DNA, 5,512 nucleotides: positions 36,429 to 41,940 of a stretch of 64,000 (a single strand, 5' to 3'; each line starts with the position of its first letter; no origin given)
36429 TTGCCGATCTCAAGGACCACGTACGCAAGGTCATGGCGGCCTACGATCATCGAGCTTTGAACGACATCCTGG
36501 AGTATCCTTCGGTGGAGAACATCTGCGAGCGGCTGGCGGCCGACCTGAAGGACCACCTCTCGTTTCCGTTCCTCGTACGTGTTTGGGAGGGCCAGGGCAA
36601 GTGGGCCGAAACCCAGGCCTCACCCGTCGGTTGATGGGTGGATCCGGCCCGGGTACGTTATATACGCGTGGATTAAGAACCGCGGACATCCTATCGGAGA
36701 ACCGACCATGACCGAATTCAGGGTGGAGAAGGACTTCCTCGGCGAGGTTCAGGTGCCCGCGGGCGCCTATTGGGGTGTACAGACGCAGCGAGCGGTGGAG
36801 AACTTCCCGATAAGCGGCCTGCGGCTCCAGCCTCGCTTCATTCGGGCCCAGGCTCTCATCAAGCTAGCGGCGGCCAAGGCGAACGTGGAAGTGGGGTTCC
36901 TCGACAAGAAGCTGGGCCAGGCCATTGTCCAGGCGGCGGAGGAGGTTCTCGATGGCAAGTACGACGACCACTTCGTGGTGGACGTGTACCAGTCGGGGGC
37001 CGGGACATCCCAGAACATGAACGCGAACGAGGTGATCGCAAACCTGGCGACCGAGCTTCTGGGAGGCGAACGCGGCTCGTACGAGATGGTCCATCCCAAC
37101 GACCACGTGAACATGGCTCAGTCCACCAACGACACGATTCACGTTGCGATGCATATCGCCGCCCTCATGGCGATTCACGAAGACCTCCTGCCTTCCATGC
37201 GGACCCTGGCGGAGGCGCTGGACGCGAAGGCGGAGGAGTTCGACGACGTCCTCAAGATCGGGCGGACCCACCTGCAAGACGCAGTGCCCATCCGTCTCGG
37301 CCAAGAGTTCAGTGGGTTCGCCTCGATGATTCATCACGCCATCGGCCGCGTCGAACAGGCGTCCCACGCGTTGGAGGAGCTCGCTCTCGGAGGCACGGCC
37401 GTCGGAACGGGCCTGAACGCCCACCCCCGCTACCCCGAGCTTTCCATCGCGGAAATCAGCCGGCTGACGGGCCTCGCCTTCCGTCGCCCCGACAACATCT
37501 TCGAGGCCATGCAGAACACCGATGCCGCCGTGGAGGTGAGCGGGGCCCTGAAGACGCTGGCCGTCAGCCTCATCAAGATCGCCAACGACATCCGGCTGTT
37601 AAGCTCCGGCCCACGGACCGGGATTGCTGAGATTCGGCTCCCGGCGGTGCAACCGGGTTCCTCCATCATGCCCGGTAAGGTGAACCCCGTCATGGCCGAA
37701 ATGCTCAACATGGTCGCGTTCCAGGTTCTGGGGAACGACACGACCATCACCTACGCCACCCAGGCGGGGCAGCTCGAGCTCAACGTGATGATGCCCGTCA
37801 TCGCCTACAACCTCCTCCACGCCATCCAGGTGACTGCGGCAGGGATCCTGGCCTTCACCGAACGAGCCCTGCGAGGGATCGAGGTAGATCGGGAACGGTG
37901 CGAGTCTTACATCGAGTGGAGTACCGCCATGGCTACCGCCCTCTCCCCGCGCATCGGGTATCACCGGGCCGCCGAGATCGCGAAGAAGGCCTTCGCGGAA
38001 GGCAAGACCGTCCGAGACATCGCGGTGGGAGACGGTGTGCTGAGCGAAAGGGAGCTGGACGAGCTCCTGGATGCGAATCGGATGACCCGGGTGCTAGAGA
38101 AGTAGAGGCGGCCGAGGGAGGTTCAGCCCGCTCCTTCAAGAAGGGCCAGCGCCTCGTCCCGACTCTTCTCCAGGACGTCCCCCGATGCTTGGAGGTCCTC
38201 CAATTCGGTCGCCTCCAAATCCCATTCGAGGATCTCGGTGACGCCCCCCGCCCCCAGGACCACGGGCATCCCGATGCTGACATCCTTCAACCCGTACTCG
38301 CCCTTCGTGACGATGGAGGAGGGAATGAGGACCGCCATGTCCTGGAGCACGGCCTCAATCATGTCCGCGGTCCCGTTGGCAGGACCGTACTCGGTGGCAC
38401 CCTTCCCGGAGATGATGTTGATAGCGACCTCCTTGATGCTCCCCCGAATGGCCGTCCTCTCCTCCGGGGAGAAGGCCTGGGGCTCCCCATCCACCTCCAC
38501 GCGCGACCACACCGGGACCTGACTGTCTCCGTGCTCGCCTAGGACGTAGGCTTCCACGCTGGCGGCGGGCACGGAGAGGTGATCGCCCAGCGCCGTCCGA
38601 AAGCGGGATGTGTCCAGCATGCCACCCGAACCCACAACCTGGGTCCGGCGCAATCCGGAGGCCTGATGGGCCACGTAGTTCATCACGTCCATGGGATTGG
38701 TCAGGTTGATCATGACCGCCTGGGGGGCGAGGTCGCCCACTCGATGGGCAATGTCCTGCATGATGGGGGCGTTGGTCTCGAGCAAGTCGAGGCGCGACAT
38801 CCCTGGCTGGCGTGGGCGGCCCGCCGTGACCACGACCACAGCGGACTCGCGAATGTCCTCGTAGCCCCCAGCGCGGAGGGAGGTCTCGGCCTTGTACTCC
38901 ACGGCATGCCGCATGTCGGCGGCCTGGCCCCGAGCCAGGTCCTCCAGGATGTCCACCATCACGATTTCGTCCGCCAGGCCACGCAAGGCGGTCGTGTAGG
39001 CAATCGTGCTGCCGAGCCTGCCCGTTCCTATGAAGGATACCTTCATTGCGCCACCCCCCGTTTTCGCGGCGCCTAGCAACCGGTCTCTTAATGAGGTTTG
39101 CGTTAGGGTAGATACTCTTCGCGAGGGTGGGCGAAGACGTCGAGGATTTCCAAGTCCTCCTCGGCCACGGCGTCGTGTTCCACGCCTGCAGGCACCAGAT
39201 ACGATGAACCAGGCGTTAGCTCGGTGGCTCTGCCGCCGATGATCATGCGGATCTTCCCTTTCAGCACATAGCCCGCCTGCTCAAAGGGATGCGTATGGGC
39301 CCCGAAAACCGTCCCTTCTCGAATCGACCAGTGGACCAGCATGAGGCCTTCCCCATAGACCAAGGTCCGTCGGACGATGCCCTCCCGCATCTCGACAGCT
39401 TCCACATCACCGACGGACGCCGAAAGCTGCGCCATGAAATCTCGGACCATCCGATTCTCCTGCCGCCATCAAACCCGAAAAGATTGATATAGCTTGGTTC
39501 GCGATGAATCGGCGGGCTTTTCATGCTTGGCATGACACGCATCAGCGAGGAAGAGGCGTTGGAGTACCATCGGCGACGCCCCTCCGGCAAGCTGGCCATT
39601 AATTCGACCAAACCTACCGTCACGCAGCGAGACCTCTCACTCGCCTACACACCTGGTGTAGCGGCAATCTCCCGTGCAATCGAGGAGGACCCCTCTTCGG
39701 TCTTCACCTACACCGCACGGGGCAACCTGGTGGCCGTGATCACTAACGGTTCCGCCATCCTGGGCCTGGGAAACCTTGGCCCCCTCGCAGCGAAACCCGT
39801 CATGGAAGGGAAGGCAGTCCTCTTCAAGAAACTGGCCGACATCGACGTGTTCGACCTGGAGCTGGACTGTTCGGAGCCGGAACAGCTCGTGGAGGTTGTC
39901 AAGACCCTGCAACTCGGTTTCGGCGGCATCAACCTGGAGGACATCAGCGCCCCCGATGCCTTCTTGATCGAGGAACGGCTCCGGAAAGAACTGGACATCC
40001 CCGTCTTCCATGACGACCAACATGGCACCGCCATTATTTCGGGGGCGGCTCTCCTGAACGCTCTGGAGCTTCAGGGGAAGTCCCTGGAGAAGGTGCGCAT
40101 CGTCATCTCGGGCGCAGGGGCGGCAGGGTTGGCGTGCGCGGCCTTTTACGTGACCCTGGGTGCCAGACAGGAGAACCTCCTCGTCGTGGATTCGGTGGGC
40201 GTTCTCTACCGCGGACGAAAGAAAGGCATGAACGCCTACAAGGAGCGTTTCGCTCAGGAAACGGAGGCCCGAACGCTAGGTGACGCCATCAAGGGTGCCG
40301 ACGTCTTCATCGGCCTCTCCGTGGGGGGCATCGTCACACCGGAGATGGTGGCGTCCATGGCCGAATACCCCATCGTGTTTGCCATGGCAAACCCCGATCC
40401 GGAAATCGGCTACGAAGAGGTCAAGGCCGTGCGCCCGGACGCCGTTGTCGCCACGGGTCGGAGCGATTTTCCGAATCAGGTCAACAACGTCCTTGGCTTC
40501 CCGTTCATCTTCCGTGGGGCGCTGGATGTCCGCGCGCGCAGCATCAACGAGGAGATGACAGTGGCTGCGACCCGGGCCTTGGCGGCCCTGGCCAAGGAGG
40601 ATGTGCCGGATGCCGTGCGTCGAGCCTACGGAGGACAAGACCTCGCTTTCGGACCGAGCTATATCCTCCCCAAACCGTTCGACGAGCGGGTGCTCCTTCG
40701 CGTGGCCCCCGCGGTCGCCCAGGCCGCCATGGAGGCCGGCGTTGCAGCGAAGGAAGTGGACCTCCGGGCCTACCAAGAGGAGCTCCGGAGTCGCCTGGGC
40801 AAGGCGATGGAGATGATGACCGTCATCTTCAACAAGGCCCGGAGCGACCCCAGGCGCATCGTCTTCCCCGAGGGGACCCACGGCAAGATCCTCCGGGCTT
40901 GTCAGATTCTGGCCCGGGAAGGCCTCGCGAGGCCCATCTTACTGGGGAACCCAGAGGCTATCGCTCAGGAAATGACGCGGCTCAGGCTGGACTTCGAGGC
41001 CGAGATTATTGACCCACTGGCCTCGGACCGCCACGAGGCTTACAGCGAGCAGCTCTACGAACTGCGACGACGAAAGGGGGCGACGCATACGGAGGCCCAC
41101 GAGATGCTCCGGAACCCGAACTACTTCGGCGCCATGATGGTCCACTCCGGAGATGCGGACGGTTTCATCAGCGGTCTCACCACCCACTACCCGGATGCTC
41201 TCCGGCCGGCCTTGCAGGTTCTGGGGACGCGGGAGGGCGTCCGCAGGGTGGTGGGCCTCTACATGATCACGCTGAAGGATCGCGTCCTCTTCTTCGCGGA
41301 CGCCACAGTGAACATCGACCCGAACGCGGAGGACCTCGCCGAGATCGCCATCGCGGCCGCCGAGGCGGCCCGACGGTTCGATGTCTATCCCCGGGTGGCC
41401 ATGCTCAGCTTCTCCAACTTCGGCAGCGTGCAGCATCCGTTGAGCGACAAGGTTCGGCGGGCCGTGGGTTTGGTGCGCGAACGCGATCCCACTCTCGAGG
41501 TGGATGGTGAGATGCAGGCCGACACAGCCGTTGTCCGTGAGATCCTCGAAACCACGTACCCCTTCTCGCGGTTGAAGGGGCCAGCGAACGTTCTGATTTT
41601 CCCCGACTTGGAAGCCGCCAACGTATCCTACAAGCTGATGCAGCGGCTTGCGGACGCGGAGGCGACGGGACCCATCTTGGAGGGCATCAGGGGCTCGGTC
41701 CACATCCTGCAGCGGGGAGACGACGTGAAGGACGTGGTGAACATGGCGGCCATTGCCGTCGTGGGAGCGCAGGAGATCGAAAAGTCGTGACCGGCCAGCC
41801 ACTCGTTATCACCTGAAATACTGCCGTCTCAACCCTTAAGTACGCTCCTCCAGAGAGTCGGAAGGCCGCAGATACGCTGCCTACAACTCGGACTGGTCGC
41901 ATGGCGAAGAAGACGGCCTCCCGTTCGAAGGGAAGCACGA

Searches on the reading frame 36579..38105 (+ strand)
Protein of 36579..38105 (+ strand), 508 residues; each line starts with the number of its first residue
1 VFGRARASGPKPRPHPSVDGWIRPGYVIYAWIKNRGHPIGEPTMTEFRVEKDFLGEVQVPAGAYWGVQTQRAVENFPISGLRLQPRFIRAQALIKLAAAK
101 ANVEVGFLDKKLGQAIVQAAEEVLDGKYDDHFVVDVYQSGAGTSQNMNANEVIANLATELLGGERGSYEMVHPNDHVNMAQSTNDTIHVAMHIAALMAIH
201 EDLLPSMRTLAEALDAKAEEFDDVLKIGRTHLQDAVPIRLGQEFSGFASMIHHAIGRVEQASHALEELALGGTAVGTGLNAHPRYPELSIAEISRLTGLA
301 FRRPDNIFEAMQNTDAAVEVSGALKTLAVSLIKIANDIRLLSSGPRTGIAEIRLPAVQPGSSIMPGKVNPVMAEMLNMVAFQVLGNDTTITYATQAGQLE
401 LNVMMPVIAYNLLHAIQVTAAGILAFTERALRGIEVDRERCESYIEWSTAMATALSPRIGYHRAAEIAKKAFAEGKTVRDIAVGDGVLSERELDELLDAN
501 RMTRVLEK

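Call 66: search_protein_families(library=pfam, proteins=[window:36579-38105:+], max_evalue=0.00001)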
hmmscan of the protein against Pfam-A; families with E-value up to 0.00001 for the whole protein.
window:36579-38105:+ (508 aa): 2 families
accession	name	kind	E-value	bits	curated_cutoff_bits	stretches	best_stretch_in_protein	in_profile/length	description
PF00206.25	Lyase_1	-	2.9e-107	359.1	27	1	55-385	1-312/312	Lyase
PF10415.14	FumaraseC_C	-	5.7e-21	75.1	32.5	1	452-504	2-54/54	Fumarase C C-terminus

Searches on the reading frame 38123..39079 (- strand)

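Call 66: search_protein_families(library=pfam, proteins=[window:38123-39079:-], max_evalue=0.00001)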
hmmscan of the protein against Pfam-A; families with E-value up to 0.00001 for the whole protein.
window:38123-39079:- (318 aa): 2 families
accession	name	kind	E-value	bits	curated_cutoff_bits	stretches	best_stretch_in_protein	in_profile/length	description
PF00056.29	Ldh_1_N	-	2.1e-36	125.5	27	1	12-150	1-141/141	lactate/malate dehydrogenase, NAD binding domain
PF02866.23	Ldh_1_C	-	2.4e-30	106.3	22.6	1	155-312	3-172/174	lactate/malate dehydrogenase, alpha/beta C-terminal domain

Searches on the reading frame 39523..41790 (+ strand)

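Call 66: search_protein_families(library=pfam, proteins=[window:39523-41790:+], max_evalue=0.00001)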
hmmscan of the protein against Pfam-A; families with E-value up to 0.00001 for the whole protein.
window:39523-41790:+ (755 aa): 3 families
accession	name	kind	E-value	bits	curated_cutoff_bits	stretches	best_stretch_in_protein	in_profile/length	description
PF01515.24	PTA_PTB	-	1.3e-109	366.9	24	1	432-746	3-319/319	Phosphate acetyl/butaryl transferase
PF00390.24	malic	-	2.4e-25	89.9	23.1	1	24-154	4-182/182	Malic enzyme, N-terminal domain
PF03949.21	Malic_M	-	2.3e-20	73.4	23.5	1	168-362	3-230/258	Malic enzyme, NAD binding domain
